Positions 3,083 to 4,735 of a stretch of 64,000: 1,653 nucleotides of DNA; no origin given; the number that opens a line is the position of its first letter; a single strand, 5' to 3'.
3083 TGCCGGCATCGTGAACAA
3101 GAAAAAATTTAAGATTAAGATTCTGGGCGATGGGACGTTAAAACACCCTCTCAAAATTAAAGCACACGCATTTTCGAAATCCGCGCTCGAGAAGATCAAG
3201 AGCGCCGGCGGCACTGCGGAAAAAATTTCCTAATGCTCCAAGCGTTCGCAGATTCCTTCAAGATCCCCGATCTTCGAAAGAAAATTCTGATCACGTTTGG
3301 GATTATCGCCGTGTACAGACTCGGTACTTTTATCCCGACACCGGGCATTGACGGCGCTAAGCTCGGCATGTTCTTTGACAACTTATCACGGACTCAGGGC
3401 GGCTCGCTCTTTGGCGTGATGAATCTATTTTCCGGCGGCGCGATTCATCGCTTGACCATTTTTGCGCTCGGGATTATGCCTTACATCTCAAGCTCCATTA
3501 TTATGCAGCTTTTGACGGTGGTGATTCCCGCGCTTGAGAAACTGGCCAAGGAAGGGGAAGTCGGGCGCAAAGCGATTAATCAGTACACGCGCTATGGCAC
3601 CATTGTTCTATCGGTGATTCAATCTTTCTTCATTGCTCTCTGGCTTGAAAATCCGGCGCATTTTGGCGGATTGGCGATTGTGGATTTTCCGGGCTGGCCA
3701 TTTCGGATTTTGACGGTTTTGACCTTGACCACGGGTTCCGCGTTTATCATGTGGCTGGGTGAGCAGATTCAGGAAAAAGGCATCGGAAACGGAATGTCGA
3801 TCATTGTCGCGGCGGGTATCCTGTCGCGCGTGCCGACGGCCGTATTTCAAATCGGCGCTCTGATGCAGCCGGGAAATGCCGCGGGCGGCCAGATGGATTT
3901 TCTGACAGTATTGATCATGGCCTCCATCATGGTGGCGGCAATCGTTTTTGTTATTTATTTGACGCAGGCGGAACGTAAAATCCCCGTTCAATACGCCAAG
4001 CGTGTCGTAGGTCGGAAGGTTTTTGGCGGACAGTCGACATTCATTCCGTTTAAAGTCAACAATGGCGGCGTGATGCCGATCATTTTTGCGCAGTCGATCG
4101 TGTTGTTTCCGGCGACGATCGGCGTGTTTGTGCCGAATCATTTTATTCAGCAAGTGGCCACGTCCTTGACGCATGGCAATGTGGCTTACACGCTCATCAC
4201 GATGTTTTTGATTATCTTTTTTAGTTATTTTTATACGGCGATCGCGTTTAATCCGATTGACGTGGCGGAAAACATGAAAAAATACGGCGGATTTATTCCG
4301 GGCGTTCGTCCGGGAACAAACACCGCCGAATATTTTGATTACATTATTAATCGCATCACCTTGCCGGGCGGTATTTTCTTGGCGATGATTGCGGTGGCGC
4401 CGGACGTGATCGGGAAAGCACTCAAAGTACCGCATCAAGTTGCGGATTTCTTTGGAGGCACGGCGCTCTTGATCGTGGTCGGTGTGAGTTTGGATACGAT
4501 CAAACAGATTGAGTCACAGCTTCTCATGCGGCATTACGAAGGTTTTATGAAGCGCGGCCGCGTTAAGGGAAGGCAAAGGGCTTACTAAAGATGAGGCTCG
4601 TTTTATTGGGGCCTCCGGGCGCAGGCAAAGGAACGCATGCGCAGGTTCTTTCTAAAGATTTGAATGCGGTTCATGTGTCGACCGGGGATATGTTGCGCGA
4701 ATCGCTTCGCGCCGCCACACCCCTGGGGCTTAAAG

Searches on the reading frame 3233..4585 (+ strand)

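Call 62: search_protein_families(library=pfam, proteins=[window:3233-4585:+], max_evalue=0.00001)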
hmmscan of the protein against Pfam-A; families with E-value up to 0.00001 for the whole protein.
window:3233-4585:+ (451 aa): 1 family
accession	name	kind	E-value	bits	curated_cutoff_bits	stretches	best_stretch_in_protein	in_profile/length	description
PF00344.25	SecY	-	1.1e-113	380.1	32.2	1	75-423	1-306/306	SecY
